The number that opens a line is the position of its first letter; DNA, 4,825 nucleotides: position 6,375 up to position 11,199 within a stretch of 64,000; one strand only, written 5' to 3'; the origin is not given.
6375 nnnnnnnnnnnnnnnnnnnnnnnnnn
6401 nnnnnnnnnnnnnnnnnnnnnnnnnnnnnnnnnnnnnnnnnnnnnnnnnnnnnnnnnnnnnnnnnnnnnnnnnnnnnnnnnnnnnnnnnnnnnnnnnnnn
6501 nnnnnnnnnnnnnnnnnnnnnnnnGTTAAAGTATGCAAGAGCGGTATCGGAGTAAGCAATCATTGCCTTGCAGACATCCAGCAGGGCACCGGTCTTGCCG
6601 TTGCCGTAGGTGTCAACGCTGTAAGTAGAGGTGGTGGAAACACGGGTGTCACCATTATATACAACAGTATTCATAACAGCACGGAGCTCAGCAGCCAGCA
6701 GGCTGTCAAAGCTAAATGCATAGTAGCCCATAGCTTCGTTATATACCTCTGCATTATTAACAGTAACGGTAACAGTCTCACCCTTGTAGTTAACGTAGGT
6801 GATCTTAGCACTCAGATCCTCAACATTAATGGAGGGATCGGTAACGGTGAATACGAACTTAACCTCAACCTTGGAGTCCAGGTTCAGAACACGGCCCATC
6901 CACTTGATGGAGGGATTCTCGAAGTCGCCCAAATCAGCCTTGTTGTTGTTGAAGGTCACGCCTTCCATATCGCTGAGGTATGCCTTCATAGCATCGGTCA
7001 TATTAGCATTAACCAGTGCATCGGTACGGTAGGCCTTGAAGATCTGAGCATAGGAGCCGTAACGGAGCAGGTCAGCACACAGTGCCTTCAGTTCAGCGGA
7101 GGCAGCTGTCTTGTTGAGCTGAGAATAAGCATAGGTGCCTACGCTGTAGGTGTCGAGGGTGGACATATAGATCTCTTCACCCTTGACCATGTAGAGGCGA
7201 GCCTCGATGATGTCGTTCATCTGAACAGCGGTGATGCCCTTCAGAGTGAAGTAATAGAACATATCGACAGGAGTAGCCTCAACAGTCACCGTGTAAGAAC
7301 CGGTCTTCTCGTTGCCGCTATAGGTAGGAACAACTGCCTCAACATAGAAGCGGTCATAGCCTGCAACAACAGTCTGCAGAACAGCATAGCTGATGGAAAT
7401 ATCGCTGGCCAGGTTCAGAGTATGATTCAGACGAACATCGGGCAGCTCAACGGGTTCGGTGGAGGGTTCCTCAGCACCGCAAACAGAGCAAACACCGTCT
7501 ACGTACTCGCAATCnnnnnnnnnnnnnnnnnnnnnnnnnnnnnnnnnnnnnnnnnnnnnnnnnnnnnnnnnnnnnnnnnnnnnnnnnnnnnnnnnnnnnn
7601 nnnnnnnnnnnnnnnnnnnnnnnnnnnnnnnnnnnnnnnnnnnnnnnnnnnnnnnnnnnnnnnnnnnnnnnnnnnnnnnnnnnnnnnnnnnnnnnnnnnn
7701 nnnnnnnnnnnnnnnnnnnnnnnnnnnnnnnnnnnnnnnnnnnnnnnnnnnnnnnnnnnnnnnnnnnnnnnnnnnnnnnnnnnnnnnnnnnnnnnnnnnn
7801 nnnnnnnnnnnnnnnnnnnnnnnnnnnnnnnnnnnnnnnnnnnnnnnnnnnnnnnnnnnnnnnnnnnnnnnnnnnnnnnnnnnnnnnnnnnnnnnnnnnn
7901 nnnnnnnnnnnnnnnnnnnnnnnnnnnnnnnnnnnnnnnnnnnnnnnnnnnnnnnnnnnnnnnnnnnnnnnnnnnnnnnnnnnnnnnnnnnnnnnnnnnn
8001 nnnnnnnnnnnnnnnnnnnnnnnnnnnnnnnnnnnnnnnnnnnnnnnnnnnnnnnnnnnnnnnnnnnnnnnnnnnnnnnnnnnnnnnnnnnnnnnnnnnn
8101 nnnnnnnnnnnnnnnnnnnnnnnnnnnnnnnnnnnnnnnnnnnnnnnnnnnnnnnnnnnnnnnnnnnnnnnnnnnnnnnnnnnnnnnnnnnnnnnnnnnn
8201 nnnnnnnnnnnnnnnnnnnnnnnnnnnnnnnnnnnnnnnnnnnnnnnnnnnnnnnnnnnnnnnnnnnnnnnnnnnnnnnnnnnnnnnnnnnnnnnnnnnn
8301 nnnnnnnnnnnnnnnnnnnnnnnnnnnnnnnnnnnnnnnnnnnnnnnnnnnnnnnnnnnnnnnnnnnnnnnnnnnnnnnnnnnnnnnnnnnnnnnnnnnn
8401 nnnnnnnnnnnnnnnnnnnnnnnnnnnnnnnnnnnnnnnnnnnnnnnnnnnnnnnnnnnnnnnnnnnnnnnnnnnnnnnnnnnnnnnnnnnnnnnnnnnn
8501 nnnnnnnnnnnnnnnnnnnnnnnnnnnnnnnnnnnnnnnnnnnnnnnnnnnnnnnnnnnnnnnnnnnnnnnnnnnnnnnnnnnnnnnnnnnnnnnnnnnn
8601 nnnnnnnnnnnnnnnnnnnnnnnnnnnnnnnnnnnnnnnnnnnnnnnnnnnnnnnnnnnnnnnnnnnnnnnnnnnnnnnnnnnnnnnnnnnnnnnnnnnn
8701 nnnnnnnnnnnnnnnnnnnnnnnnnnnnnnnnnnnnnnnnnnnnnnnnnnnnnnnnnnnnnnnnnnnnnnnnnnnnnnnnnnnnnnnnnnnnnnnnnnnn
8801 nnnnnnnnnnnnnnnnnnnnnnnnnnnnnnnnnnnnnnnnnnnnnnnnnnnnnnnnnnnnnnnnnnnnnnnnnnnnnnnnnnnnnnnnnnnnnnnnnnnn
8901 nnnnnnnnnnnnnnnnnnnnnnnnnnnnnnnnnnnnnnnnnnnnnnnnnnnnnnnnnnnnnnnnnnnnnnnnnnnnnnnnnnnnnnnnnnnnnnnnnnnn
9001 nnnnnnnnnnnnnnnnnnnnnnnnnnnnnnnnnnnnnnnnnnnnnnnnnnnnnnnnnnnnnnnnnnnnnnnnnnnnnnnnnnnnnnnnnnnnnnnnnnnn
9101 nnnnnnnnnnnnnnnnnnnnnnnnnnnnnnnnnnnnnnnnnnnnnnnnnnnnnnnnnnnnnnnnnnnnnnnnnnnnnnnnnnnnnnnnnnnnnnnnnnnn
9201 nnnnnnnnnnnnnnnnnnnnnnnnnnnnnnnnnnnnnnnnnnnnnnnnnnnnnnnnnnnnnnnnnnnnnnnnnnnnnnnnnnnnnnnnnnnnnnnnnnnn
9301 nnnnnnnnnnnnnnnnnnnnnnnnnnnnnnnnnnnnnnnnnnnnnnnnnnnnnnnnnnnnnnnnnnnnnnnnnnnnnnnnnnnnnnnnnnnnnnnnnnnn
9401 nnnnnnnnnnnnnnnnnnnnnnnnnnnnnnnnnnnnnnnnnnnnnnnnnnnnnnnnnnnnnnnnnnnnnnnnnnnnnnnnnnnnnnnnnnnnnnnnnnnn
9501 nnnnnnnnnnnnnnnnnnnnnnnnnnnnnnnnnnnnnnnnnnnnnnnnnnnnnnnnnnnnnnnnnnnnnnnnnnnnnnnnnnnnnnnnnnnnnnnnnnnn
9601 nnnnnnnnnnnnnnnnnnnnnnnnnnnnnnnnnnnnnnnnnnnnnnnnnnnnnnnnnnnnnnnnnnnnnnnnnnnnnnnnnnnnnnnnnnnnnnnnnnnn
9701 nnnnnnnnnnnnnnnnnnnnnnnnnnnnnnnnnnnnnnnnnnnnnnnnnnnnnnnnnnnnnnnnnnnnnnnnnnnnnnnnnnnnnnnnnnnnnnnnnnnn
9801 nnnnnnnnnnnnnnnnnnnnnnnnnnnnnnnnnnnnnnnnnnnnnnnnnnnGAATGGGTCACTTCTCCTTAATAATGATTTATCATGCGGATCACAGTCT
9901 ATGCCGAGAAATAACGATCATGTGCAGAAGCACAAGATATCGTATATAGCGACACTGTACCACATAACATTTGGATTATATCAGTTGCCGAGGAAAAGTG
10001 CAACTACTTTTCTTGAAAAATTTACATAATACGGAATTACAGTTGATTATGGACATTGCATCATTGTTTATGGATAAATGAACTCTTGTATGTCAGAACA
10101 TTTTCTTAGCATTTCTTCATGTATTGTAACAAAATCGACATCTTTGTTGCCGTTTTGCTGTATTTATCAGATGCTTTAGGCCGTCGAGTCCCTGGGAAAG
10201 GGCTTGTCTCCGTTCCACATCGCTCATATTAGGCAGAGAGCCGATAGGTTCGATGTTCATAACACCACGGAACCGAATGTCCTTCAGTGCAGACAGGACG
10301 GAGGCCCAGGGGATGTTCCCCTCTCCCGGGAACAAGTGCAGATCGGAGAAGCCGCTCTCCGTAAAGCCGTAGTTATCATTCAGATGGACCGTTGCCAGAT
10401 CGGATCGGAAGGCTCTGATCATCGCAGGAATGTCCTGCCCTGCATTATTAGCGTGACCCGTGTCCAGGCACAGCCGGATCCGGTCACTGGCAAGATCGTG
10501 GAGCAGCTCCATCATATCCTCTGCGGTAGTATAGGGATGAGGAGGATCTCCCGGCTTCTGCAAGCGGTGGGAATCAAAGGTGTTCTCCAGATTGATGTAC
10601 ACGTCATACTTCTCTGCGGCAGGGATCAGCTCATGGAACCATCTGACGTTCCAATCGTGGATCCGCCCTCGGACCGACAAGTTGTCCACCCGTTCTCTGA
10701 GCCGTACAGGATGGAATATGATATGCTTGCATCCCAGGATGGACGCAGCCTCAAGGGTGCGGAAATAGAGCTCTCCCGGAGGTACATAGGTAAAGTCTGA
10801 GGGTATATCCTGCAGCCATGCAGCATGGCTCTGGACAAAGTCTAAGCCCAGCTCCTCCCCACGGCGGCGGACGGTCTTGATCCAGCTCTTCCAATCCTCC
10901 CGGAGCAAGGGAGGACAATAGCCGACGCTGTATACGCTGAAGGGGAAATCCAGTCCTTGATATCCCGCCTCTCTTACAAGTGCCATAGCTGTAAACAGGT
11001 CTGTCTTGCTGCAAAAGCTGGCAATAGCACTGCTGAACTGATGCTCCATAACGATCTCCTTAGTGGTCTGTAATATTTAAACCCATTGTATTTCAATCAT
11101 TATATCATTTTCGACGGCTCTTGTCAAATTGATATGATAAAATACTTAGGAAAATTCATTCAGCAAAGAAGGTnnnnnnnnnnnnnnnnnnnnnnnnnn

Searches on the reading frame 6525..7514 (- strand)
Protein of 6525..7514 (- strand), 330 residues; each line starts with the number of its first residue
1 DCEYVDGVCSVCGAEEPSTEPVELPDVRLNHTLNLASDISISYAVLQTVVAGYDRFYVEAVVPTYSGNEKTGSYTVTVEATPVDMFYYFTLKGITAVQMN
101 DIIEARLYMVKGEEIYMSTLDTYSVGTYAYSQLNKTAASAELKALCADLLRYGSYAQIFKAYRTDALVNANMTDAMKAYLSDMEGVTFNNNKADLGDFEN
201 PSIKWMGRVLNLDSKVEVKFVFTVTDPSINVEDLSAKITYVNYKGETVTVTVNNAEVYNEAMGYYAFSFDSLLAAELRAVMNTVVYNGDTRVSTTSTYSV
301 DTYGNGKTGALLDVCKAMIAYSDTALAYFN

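Call 82: find_homologous_proteins(query=window:6525-7514:-, max_evalue=0.00001)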
Query window:6525-7514:- (330 aa): 179 proteins with E <= 0.00001 among 3033 candidates; the best 120 are listed.
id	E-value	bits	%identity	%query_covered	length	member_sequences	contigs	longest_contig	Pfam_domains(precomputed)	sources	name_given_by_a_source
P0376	1.1e-104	368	56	99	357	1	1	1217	-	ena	-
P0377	9.1e-104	365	55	99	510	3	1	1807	-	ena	-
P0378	6.7e-100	353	54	99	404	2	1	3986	-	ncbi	-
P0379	6.8e-100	353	54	95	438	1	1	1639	-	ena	-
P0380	1.5e-99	352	56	94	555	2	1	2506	-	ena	-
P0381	3.2e-99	350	54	99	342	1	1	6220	-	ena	-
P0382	1.5e-97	345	54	94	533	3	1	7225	-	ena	-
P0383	4.8e-97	343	51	99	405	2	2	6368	-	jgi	-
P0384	8.5e-97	342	53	95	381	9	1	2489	-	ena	-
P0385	2.6e-96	341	53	99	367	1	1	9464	-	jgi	-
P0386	4.8e-96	340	50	99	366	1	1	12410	-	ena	-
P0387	6.5e-96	340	51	99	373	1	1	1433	-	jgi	jgi:hypothetical protein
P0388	2.7e-95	338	51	99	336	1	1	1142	-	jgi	jgi:hypothetical protein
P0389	4.0e-95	337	52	95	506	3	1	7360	-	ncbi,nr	ncbi:MAG: hypothetical protein J6K89_05455, partial [Oscillospiraceae bacterium]|nr:hypothetical pro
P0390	4.6e-95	337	51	99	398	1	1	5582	-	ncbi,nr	ncbi:MAG: hypothetical protein IKM59_07880, partial [Oscillospiraceae bacterium]|nr:hypothetical pro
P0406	9.2e-92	326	52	92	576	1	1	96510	-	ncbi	-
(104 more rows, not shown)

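Call 83: find_encoding_contigs(protein=P0406, flank=4000, max_places=4)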
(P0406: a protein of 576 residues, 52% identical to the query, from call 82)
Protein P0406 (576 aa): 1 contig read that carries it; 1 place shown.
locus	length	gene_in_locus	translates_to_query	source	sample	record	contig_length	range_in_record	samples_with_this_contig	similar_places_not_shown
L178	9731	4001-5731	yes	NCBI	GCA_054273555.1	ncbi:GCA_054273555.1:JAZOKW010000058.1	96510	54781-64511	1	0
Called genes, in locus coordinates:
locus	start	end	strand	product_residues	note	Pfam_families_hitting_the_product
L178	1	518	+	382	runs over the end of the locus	PF02463:SMC_N (faint), PF13175:AAA_15 (faint), PF13304:AAA_21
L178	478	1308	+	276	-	-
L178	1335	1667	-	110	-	-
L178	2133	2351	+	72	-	PF12958:DUF3847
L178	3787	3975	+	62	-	PF18780:HNH_repeat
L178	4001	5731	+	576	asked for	-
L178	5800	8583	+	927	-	PF00404:Dockerin_1 (weak)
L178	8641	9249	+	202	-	PF00963:Cohesin (weak)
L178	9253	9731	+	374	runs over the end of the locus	PF14478:DUF4430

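Call 91: predict_structure(alignment_id=A8)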
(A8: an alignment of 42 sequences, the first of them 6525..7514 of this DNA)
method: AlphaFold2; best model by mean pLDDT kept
length: 330 residues; sequences in the alignment: 42
mean_pLDDT: 94.6   pTM: 0.86
mean pLDDT of the five models: 94.6, 93.5, 93.2, 92.8, 91.8
residues with pLDDT >= 90: 293; 70-90: 32; 50-70: 5; < 50: 0
segments of 3 or more residues with pLDDT < 50: none
pLDDT, mean of each block of 10 residues (from residue 1): 79 79 95 80 96 97 96 97 96 91 97 96 95 97 97 96 96 98 96 96 97 87 97 98 97 98 97 95 98 98 95 97 95
secondary structure, 60 per line:
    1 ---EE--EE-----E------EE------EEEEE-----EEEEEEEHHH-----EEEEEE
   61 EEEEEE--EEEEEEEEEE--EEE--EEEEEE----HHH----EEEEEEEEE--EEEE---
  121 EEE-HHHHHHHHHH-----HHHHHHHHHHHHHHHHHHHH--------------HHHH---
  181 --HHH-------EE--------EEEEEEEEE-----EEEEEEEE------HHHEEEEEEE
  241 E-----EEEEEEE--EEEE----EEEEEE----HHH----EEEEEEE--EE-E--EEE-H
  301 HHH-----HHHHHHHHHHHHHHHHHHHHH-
elements in order: E30-34 E40-46 E55-66 E69-78 E81-83 E86-91 E103-111 E114-117 E121-123 H125-134 H140-159 H174-177 E203-211 E217-224 E234-241 E247-253 E256-259 E264-269 E281-287 E296-298 H300-303 H309-329

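Call 93: fold_search(model_id=the predicted structure, library=pdb)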
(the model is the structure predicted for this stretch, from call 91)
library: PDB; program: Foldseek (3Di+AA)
matches with E <= 10: 1949; with E <= 0.001: 82
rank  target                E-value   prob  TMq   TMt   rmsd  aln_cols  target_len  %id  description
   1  8d82_C                5.2e-05  1.00  0.21  0.23  15.1       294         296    8  Cryo-EM structure of human IL-6 signaling complex in detergent: model containing full extracellular domains (released 2023-03-29)
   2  1n26_A                6.9e-05  1.00  0.20  0.22  14.7       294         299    8  Crystal Structure of the extra-cellular domains of Human Interleukin-6 Receptor alpha chain (released 2002-12-18)
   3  7s2s_D                9.6e-05  1.00  0.23  0.35  15.9       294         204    9  nanobody bound to Interleukin-2Rbeta (released 2022-03-30)
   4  6oan_B                9.6e-05  0.99  0.20  0.27  17.8       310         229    7  Structure of DBP in complex with human neutralizing antibody 053054 (released 2019-06-12)
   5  5fcs_L                1.0e-04  0.98  0.18  0.22  17.6       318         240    6  Diabody (released 2016-12-14)
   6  6e8v_B                1.1e-04  0.99  0.19  0.27  17.3       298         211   12  The crystal structure of bovine ultralong antibody BOV-1 (released 2019-09-04)
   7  1nug_B                1.1e-04  0.97  0.18  0.10  16.3       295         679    6  Role of Calcium Ions in the Activation and Activity of the Transglutaminase 3 Enzyme (2 calciums, 1 Mg, inactive form) (released 2003-04-22)
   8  8b7q_B                1.2e-04  1.00  0.23  0.35  15.1       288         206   10  Cryo-EM structure for the mouse LEPR-CRH2:Leptin:LEPR-Ig complex following symmetry expansion in combination with loca (released 2023-04-05)
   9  1ex0_B                1.3e-04  0.87  0.16  0.09  19.5       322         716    7  HUMAN FACTOR XIII, MUTANT W279F ZYMOGEN (released 2003-12-23)
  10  7z3q_D                1.3e-04  1.00  0.22  0.35  15.4       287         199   10  Crystal structure of the human leptin:LepR-CRH2 encounter complex to 3.6 A resolution. (released 2023-03-22)
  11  7z3r_B                1.4e-04  1.00  0.23  0.25  15.2       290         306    9  Crystal structure of the mouse leptin:LepR-IgCRH2 complex to 2.95 A resolution. (released 2023-03-22)
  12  1p9m_C                1.4e-04  1.00  0.20  0.30  15.7       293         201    6  Crystal structure of the hexameric human IL-6/IL-6 alpha receptor/gp130 complex (released 2003-07-01)
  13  3bpo_C                1.6e-04  1.00  0.20  0.23  14.2       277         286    8  Crystal structure of the IL13-IL4R-IL13Ra ternary complex (released 2008-02-05)
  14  9kmc_B                1.6e-04  1.00  0.22  0.31  15.3       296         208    8  Cryo-EM structure of the heterotrimeric interleukin-2 receptor in complex with interleukin-2 and anti-CD25 Fab S417 (released 2025-11-19)
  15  8avd_B                1.7e-04  1.00  0.23  0.20  15.1       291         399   10  Cryo-EM structure for a 3:3 complex between mouse leptin and the mouse LEP-R ectodomain (local refinement) (released 2023-04-05)
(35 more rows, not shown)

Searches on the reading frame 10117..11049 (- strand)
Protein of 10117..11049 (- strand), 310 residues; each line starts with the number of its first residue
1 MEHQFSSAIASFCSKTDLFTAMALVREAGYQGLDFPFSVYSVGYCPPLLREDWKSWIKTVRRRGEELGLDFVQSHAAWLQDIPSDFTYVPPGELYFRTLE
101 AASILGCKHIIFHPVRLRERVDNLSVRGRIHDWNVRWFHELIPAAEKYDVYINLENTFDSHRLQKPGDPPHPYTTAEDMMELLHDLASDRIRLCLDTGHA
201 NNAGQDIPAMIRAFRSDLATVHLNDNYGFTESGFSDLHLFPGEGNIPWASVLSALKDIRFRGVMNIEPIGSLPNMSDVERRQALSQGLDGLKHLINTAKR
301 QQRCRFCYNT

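Call 49: search_protein_families(library=pfam, proteins=[window:10117-11049:-], max_evalue=0.001)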
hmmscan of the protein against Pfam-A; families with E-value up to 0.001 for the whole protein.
window:10117-11049:- (310 aa): 1 family
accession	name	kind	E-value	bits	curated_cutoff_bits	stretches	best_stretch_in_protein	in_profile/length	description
PF01261.30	AP_endonuc_2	-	5.5e-31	108.6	31.1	1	23-291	2-246/249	Xylose isomerase-like TIM barrel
